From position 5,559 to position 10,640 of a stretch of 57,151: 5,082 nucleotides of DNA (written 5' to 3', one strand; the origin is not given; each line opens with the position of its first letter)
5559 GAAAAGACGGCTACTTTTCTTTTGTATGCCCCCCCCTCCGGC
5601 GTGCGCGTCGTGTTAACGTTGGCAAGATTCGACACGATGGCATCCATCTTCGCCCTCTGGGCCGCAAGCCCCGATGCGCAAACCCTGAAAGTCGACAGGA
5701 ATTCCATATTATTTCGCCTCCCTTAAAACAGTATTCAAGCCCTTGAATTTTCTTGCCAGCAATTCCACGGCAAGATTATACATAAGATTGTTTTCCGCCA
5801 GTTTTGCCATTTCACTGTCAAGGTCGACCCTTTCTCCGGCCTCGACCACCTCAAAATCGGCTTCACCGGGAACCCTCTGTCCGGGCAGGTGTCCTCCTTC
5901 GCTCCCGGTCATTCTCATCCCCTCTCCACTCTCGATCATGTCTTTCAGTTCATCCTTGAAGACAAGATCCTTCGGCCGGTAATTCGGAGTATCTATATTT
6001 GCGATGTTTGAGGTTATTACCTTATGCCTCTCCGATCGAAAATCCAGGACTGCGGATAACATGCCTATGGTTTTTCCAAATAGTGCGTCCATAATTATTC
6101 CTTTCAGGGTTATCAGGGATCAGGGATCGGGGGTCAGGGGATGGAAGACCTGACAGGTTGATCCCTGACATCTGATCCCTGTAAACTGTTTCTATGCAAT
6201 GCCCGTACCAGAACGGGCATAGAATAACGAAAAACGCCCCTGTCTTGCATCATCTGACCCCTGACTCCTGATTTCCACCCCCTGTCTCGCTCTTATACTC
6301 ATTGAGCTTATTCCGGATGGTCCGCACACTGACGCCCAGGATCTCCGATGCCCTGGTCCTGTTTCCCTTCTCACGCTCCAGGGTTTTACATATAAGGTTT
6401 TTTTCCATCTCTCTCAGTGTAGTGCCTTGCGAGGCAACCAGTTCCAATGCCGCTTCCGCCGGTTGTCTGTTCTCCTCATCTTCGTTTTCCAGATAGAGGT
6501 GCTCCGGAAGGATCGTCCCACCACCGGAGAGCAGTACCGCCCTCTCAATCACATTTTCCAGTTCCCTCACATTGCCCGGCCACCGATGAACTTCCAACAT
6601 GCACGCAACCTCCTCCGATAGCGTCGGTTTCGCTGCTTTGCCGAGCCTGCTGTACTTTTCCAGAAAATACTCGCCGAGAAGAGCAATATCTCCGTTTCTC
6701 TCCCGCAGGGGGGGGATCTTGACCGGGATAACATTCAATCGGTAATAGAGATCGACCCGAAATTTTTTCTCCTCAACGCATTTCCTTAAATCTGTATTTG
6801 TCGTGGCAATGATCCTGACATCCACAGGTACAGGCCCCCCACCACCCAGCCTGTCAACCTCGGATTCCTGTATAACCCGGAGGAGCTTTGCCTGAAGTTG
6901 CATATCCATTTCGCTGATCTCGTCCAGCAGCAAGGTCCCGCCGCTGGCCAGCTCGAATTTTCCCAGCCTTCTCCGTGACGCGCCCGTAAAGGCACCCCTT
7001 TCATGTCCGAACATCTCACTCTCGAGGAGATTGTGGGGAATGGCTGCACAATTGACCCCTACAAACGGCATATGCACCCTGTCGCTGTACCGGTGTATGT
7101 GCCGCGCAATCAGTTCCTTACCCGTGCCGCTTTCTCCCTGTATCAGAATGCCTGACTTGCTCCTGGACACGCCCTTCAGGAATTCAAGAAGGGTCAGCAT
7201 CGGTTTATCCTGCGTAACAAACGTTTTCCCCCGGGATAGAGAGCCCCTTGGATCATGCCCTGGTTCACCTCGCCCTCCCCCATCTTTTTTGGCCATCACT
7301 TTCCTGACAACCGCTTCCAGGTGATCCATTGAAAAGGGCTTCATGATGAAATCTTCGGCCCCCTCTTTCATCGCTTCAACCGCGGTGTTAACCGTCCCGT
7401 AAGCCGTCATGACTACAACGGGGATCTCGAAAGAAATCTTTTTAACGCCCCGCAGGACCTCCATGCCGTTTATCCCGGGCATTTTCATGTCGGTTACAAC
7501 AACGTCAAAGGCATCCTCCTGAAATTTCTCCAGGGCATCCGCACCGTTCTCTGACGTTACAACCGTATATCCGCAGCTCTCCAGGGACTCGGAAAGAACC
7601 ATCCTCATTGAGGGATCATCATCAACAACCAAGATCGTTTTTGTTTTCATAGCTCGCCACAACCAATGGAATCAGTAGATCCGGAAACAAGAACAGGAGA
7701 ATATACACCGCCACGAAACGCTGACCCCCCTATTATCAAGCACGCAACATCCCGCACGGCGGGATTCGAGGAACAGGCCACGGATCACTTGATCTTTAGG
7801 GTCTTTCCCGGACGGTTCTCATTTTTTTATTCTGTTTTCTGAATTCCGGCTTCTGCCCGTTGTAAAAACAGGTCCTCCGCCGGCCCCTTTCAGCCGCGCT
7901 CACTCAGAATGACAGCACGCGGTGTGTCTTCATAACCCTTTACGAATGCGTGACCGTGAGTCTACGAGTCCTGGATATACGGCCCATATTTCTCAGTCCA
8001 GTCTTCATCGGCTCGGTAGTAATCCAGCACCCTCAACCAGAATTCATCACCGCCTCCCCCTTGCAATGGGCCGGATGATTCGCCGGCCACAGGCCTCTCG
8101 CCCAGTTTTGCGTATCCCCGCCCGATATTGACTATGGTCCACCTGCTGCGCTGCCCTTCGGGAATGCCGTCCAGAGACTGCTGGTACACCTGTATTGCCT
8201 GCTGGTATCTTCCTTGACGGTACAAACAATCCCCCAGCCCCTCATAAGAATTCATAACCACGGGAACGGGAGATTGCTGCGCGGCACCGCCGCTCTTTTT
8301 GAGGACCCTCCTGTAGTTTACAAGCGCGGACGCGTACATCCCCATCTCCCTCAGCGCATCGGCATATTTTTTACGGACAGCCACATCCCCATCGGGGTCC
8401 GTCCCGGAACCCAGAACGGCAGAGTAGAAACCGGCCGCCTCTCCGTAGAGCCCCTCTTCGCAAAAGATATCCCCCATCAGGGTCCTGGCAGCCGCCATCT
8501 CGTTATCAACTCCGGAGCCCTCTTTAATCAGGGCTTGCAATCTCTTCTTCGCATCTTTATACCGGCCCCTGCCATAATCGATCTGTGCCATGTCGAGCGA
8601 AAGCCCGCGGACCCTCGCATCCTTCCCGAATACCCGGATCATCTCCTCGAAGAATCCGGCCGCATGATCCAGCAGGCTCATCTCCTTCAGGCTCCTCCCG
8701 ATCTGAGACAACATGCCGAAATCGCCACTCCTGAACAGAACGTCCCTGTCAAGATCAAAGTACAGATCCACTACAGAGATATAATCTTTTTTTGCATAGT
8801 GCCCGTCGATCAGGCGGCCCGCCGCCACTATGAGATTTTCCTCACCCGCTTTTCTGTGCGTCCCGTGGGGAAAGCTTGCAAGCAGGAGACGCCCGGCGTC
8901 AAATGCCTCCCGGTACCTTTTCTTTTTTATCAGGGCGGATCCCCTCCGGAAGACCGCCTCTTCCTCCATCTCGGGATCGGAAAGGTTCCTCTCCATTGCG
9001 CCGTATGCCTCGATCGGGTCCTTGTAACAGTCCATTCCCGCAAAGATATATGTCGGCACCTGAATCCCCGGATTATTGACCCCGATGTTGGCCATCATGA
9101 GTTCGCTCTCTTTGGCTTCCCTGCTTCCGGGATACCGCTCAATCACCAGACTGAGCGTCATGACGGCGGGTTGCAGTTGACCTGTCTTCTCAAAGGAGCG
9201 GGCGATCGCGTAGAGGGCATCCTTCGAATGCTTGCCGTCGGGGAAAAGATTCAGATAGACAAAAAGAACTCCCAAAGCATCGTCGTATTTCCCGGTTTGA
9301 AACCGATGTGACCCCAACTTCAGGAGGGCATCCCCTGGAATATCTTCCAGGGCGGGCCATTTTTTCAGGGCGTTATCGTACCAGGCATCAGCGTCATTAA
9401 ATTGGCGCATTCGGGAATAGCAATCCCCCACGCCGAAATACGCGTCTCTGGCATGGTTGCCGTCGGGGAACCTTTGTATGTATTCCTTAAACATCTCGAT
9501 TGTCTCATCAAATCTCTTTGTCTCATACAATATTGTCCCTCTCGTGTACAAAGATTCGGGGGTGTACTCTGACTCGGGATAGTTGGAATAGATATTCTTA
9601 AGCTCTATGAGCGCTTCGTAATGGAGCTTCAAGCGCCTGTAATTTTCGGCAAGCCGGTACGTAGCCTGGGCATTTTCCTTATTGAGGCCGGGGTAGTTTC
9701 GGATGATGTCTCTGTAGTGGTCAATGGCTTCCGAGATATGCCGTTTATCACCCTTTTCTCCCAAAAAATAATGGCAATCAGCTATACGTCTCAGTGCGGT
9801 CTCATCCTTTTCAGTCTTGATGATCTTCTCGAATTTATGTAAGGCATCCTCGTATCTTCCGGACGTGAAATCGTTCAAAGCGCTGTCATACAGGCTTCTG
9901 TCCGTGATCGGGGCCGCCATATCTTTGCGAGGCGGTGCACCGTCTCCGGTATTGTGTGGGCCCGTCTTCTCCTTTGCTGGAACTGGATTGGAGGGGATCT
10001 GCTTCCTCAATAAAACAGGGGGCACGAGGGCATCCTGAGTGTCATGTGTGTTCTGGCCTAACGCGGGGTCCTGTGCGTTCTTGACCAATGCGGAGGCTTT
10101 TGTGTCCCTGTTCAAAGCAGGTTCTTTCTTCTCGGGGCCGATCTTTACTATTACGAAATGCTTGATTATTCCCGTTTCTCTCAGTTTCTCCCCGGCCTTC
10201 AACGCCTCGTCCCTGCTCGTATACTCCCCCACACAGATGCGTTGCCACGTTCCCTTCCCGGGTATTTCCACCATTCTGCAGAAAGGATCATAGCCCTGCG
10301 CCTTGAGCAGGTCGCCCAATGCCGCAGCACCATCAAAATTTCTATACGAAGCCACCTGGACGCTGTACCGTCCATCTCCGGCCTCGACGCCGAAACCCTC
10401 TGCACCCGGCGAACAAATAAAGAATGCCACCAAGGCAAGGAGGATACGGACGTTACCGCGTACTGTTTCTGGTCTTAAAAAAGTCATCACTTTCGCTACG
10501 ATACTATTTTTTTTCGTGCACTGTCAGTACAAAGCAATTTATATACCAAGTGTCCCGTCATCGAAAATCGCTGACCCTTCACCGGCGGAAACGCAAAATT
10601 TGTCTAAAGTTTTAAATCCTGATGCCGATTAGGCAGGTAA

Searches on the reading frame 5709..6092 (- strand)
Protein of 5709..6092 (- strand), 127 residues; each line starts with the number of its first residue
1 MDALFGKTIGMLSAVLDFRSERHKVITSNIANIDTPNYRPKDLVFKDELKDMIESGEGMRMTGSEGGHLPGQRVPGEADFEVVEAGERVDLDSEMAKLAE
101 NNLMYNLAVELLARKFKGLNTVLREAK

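Call 58: search_protein_families(library=pfam, proteins=[window:5709-6092:-], max_evalue=0.0001)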
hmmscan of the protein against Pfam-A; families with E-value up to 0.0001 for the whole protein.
window:5709-6092:- (127 aa): 1 family
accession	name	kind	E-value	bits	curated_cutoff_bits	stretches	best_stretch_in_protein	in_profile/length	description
PF00460.25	Flg_bb_rod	-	1.4e-05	25.4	20.7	1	22-39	14-31/31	Flagella basal body rod protein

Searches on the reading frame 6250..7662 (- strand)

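Call 58: search_protein_families(library=pfam, proteins=[window:6250-7662:-], max_evalue=0.0001)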
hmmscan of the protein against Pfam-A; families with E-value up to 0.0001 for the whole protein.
window:6250-7662:- (470 aa): 6 families
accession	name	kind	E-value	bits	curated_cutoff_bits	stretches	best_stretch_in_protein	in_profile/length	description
PF00158.32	Sigma54_activat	-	8.5e-67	224.5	20.2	1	149-314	2-167/168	Sigma-54 interaction domain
PF00072.30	Response_reg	-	3.8e-32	111.2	30.2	1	10-119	1-110/111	Response regulator receiver domain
PF25601.1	AAA_lid_14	-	1.8e-22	79.4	27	1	320-403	1-84/87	AAA+ ATPase lid domain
PF14532.12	Sigma54_activ_2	-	1.3e-18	68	25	1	155-319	7-138/138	Sigma-54 interaction domain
PF02954.25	HTH_8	-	5.7e-13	48.8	22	1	415-456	1-42/42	Bacterial regulatory protein, Fis family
PF07728.20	AAA_5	-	1.2e-07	32.3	22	1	172-291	2-124/139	AAA domain (dynein-related subfamily)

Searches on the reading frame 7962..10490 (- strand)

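Call 58: search_protein_families(library=pfam, proteins=[window:7962-10490:-], max_evalue=0.0001)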
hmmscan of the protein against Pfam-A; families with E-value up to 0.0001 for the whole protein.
window:7962-10490:- (842 aa): 16 families
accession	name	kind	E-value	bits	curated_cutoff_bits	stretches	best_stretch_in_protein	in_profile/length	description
PF13432.12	TPR_16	-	1.6e-31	108.8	32.7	2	710-775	4-60/65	Tetratricopeptide repeat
PF13174.12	TPR_6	-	1.8e-30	103.9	26.3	1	424-456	1-33/33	Tetratricopeptide repeat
PF13424.12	TPR_12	-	9.8e-25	87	30.1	2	747-797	4-59/77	Tetratricopeptide repeat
PF14559.12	TPR_19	-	9.9e-23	80.7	25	0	322-375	2-52/68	Tetratricopeptide repeat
PF07719.23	TPR_2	-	1.1e-22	78.7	27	0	749-773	4-28/34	Tetratricopeptide repeat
PF00515.34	TPR_1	-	1.9e-20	72.2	27.8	0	749-773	4-28/34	Tetratricopeptide repeat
PF13428.12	TPR_14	-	6.2e-19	67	23.5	0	704-735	2-33/44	Tetratricopeptide repeat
PF13525.12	YfiO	-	2.8e-13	50.6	25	0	388-465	7-84/203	Outer membrane lipoprotein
PF05036.18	SPOR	-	1e-12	48.6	21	1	39-114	2-75/76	SPOR domain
PF13176.12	TPR_7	-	8.9e-12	44.6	27.9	0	749-775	2-30/36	Tetratricopeptide repeat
PF13181.12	TPR_8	-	2.5e-11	43.2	25.7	0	748-773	3-28/34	Tetratricopeptide repeat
PF12895.13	ANAPC3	-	1.7e-10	41.5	27.2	0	717-774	3-50/82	Anaphase-promoting complex, cyclosome, subunit 3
PF24575.1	TPR_Slam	-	7.2e-08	33.2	35.2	0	249-284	60-95/104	Surface lipoprotein assembly modifier, N-terminal TPR repeats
PF14561.12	TPR_20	-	1.2e-07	32.3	25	0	631-676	25-68/90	Tetratricopeptide repeat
PF25063.1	ARM_TT21_C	-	8.9e-07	29.4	35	0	226-376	11-157/209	Tetratricopeptide repeat protein 21 C-terminal ARM domain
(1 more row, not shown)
